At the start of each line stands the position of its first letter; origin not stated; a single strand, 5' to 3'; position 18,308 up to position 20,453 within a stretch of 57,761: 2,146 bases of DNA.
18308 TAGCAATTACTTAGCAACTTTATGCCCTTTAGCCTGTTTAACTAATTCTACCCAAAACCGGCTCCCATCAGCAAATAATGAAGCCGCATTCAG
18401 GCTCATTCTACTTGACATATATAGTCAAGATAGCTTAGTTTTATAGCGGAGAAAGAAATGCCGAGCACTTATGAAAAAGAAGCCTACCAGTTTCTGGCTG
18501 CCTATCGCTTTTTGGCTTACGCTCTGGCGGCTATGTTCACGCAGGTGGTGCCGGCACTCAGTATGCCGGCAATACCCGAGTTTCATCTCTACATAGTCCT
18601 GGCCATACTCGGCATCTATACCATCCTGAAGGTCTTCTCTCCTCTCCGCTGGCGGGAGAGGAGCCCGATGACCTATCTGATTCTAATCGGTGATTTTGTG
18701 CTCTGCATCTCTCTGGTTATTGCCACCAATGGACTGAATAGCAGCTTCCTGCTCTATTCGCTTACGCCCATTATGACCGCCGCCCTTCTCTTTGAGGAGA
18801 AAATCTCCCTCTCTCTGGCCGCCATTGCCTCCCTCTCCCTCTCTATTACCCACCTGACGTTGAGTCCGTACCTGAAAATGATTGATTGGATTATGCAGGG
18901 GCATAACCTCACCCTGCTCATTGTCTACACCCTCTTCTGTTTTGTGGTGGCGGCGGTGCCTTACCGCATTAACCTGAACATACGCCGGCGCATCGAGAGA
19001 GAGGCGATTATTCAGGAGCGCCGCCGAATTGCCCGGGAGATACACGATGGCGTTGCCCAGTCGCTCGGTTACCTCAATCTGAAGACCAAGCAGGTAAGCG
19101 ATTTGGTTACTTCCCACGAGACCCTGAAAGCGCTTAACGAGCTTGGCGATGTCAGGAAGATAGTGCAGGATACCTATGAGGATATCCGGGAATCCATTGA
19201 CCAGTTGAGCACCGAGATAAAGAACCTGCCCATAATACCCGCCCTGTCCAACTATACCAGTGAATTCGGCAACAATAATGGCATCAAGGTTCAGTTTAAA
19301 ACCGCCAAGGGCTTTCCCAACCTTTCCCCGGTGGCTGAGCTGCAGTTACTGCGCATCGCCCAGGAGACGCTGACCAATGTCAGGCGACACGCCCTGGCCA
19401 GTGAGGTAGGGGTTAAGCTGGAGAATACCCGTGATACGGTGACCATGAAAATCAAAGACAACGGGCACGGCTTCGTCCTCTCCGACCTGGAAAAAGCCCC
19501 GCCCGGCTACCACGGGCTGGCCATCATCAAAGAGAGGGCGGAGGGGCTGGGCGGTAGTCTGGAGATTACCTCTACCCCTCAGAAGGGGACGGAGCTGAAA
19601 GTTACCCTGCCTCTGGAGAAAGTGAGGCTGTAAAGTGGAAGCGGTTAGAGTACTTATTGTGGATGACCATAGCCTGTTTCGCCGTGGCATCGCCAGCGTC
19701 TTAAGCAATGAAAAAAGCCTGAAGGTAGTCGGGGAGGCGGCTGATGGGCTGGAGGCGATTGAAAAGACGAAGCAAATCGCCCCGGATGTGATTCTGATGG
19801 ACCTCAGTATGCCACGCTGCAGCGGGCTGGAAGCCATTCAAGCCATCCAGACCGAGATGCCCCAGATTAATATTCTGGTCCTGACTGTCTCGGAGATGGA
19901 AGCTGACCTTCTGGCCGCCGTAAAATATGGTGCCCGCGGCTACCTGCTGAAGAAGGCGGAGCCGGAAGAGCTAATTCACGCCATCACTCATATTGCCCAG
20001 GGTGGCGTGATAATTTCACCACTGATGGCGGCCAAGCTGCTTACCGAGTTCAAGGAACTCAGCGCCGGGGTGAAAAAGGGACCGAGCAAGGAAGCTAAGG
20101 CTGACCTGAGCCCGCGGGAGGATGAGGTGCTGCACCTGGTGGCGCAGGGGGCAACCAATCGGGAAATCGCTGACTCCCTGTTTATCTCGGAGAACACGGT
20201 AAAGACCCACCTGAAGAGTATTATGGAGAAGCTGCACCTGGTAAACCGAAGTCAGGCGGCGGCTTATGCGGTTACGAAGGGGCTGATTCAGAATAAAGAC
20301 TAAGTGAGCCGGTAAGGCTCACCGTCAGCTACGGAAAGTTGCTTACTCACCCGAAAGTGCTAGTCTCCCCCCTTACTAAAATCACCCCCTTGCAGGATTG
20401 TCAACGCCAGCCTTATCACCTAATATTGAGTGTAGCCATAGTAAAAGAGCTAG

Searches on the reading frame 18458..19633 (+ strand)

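Call 9: search_protein_families(library=pfam, proteins=[window:18458-19633:+], max_evalue=0.01)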
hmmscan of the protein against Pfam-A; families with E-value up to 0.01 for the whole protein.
window:18458-19633:+ (391 aa): 4 families
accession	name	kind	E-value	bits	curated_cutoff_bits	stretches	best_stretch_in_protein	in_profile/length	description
PF07730.19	HisKA_3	-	4.2e-14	53.3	24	1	187-252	1-65/68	Histidine kinase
PF02518.31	HATPase_c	-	7.6e-13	49.3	26.4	1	294-387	3-110/111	Histidine kinase-, DNA gyrase B-, and HSP90-like ATPase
PF25323.1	6TM_PilS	-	8.7e-11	42.3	27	1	15-167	17-174/189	PilS-like transmembrane domain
PF13581.12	HATPase_c_2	-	0.00073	20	27.4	1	299-364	34-112/127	Histidine kinase-like ATPase domain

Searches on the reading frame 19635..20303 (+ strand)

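Call 9: search_protein_families(library=pfam, proteins=[window:19635-20303:+], max_evalue=0.01)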
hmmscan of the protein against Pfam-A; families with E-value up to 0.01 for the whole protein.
window:19635-20303:+ (222 aa): 8 families
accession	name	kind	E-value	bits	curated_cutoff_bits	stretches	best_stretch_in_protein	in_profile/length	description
PF00072.30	Response_reg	-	1e-29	103.4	30.2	1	6-117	1-110/111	Response regulator receiver domain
PF00196.25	GerE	-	1.8e-21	76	23.5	1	158-212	3-57/57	Bacterial regulatory proteins, luxR family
PF04545.22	Sigma70_r4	-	2.7e-05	24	24.1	1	157-200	4-48/50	Sigma-70, region 4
PF08281.18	Sigma70_r4_2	-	2.9e-05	24.1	25.7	1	156-200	9-54/54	Sigma-70, region 4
PF13384.12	HTH_23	-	0.00017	21.7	24.6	1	165-191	10-36/50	Homeodomain-like domain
PF13412.12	HTH_24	-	0.00079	19.4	21.9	1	172-194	17-39/48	Winged helix-turn-helix DNA-binding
PF04967.18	HTH_10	-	0.0061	16.8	23.1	0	173-200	24-51/53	HTH DNA binding domain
PF14493.12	HTH_40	-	0.0066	17.2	27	0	164-202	4-42/89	Helix-turn-helix domain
